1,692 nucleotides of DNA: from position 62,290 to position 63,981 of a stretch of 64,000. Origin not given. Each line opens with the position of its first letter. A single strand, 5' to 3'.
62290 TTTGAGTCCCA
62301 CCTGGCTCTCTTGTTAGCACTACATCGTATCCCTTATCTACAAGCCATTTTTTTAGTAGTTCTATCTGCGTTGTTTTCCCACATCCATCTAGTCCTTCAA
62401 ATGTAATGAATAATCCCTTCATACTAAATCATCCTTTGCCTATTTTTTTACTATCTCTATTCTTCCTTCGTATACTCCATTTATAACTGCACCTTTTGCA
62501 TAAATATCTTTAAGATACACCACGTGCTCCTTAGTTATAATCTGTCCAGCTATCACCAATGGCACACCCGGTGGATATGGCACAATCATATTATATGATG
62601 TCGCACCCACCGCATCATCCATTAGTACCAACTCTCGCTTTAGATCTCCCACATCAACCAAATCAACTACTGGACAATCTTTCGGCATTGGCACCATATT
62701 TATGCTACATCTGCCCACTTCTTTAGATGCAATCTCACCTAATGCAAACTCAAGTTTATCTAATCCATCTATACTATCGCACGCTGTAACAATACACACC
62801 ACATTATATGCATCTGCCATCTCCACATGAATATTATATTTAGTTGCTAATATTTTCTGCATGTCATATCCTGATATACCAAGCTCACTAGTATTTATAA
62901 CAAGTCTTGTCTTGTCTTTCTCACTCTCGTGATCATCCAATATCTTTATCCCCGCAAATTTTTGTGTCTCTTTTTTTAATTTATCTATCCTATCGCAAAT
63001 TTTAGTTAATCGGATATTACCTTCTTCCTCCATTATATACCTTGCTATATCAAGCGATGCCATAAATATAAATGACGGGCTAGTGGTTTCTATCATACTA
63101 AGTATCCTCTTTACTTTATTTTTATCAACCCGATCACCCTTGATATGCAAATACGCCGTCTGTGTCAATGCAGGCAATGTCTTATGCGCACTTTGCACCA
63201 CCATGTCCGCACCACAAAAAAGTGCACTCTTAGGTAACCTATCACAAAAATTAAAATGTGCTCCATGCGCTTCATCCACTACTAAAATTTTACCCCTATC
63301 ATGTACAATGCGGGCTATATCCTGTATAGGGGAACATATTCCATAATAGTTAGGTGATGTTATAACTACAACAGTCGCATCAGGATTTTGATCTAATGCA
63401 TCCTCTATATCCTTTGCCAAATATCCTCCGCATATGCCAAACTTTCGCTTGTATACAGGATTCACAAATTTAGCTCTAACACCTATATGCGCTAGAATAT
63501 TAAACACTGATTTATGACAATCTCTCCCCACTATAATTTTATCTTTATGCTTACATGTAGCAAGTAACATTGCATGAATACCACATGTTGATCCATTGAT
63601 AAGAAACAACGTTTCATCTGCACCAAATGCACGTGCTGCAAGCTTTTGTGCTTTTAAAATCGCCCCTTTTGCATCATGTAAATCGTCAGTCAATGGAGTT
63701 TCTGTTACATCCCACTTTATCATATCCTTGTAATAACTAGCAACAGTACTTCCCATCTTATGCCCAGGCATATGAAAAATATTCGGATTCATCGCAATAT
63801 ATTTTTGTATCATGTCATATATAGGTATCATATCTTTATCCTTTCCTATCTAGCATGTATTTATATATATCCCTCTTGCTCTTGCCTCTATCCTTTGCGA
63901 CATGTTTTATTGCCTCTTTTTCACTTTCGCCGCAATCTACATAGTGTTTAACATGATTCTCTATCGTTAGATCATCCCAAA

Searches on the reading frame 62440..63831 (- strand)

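Call 68: search_protein_families(library=pfam, proteins=[window:62440-63831:-], max_evalue=0.01)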
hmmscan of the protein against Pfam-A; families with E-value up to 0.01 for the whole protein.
window:62440-63831:- (463 aa): 7 families
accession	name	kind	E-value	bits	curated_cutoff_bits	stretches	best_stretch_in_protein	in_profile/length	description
PF01276.26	OKR_DC_1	-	1.7e-68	231.8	27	2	3-299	2-324/417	Orn/Lys/Arg decarboxylase, major domain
PF00266.25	Aminotran_5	-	2.9e-11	43.4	21.5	1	54-219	41-203/371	Aminotransferase class-V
PF03711.20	OKR_DC_1_C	-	4.8e-07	30.6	24.2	1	398-442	62-109/132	Orn/Lys/Arg decarboxylase, C-terminal domain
PF00155.27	Aminotran_1_2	-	1.7e-06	28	19.7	1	65-191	51-190/361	Aminotransferase class I and II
PF01212.27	Beta_elim_lyase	-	1.3e-05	25.1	27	1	43-217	19-199/288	Beta-eliminating lyase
PF01053.26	Cys_Met_Meta_PP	-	5.8e-05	22.3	27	1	76-218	71-199/381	Cys/Met metabolism PLP-dependent enzyme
PF05889.19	SepSecS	-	0.00034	19.9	21.1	1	95-219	100-225/389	O-phosphoseryl-tRNA(Sec) selenium transferase, SepSecS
